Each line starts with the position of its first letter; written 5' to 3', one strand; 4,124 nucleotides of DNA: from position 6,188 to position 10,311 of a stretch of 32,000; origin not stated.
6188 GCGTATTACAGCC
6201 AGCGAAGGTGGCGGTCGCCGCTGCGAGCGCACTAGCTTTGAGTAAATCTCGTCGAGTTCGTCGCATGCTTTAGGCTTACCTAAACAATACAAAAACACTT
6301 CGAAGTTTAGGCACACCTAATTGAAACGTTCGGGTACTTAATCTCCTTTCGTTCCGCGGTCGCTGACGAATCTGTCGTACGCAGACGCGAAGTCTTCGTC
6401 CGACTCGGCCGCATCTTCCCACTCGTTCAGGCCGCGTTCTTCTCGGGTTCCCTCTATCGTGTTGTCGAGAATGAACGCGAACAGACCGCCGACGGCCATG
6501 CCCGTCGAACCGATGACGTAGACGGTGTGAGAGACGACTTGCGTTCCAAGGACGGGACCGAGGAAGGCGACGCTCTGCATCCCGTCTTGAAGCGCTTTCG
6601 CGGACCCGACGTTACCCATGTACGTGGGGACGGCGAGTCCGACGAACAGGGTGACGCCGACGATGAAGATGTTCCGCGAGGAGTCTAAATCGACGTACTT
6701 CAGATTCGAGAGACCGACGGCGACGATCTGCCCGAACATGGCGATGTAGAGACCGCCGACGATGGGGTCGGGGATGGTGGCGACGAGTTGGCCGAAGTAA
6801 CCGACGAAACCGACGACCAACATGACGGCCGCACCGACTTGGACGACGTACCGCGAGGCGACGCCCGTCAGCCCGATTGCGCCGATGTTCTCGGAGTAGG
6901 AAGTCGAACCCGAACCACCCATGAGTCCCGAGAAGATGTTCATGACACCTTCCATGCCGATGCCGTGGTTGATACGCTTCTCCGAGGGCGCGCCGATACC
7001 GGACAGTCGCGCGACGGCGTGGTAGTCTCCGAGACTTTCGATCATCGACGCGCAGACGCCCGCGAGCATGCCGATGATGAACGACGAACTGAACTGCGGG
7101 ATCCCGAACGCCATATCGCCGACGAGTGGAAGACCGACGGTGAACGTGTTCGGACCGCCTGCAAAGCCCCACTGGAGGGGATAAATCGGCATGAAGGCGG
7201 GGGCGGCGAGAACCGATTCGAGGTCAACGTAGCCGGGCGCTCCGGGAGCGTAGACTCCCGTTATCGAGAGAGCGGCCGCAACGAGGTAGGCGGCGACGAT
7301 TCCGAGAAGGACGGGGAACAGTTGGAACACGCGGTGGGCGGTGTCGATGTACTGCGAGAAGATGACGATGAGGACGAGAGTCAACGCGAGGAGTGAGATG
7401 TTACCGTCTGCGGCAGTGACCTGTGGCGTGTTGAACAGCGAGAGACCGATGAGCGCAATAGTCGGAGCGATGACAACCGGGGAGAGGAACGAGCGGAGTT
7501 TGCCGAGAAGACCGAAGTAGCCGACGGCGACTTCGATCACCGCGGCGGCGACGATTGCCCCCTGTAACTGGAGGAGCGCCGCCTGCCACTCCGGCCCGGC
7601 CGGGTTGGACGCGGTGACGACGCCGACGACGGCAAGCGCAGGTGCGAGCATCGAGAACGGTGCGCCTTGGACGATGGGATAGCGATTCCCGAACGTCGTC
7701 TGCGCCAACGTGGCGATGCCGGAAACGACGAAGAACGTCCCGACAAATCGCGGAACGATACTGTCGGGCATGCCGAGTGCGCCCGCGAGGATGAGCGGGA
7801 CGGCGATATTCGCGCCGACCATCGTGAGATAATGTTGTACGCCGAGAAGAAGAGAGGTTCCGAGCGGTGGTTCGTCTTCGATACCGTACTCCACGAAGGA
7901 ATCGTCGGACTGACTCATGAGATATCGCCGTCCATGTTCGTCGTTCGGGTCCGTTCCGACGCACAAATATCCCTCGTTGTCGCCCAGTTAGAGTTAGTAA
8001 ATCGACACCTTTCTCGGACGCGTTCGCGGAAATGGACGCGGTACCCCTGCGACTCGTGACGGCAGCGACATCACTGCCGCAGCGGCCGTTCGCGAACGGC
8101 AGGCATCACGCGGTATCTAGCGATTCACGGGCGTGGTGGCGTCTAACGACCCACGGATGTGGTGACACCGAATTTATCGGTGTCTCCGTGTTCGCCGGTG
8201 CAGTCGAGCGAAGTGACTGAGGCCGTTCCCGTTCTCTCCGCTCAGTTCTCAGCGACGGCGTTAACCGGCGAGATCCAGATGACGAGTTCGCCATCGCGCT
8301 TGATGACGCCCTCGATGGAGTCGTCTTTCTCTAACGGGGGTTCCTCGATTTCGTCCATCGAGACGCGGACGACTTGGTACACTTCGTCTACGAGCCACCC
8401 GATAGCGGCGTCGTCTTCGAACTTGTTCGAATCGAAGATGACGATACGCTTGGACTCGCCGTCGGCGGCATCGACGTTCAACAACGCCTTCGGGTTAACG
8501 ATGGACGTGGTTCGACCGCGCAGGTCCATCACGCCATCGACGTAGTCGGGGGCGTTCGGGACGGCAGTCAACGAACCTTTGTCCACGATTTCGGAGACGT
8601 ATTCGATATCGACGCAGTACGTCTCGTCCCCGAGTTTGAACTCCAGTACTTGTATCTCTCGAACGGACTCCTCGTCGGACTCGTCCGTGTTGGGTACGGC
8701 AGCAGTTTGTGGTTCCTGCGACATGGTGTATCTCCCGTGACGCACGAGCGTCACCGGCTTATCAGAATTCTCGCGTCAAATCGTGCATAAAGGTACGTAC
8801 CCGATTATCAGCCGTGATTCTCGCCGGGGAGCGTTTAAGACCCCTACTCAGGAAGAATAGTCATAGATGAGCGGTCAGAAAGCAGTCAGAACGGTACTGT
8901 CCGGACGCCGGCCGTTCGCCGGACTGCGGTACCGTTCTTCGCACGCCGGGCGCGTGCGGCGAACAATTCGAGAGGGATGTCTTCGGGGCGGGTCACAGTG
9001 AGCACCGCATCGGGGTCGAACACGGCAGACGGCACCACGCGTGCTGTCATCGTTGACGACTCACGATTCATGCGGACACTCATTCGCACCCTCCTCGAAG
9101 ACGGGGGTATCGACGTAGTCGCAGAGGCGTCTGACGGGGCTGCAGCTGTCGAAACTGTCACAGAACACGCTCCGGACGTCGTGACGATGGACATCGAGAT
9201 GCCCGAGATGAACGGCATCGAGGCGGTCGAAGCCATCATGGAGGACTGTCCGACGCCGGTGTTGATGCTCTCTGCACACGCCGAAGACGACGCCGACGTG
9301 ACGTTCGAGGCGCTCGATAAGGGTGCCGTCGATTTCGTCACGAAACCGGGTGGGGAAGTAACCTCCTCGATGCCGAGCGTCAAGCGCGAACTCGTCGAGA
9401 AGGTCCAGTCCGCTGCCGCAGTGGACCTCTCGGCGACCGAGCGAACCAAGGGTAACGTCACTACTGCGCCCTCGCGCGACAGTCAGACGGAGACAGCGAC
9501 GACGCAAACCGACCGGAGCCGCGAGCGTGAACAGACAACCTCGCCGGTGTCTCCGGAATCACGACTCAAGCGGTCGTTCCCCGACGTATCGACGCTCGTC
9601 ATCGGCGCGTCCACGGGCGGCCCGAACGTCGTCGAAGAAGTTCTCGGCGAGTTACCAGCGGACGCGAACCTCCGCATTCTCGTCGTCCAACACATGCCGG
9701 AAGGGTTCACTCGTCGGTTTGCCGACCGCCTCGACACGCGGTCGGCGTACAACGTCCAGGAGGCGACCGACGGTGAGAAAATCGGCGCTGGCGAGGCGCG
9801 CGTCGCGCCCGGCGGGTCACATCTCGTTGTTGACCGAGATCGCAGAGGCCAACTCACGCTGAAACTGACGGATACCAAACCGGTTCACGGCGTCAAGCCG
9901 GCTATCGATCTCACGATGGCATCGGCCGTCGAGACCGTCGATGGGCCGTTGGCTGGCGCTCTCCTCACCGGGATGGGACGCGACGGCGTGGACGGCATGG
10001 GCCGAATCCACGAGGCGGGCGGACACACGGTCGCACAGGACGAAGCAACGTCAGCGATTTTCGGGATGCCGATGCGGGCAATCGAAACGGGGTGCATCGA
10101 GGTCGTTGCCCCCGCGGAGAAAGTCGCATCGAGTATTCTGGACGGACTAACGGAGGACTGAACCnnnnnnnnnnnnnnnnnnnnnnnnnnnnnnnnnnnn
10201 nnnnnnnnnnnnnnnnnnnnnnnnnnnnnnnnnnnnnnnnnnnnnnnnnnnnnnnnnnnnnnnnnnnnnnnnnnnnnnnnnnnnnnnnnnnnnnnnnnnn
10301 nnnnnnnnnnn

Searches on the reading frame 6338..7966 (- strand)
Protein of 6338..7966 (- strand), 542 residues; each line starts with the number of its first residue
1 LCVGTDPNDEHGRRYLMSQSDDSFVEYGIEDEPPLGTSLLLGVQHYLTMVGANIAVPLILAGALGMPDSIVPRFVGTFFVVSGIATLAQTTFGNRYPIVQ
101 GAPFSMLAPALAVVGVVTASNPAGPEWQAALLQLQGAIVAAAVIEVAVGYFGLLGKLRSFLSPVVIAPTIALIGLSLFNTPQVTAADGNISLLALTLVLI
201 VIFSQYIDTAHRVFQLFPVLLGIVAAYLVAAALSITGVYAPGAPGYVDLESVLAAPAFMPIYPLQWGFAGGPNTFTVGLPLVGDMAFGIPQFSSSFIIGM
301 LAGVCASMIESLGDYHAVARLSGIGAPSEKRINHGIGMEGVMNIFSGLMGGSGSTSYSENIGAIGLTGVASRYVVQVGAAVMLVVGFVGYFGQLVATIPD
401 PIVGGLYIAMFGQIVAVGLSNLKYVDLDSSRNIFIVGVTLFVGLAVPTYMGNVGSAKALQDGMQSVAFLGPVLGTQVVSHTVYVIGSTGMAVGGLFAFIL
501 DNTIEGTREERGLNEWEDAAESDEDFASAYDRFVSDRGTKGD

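Call 33: search_protein_families(library=pfam, proteins=[window:6338-7966:-], max_evalue=0.001)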
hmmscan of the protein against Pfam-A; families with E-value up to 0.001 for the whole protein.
window:6338-7966:- (542 aa): 1 family
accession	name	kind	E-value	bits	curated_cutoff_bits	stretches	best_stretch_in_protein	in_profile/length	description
PF00860.26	Xan_ur_permease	-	1.5e-70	238.4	27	1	38-449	3-386/389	Permease family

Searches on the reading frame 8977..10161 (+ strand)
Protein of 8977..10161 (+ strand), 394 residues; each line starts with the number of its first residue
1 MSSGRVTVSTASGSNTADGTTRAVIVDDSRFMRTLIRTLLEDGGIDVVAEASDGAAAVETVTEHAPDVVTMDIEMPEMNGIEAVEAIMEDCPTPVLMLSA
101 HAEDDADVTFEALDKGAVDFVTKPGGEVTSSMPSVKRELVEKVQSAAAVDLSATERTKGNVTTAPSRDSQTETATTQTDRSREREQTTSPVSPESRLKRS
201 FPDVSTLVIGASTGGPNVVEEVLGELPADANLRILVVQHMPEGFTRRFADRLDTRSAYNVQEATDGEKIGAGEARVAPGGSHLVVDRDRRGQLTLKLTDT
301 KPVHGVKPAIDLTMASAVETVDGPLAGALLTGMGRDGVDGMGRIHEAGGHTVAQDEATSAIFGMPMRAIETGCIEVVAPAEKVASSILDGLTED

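Call 34: search_protein_families(library=pfam, proteins=[window:8977-10161:+], max_evalue=0.001)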
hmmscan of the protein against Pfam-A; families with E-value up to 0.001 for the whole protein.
window:8977-10161:+ (394 aa): 2 families
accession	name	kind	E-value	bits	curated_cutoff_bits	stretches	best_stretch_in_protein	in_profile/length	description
PF01339.22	CheB_methylest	-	2.4e-57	193.9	24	1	208-387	2-174/174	CheB methylesterase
PF00072.30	Response_reg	-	4.9e-27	94.7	30.2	1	24-125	2-101/111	Response regulator receiver domain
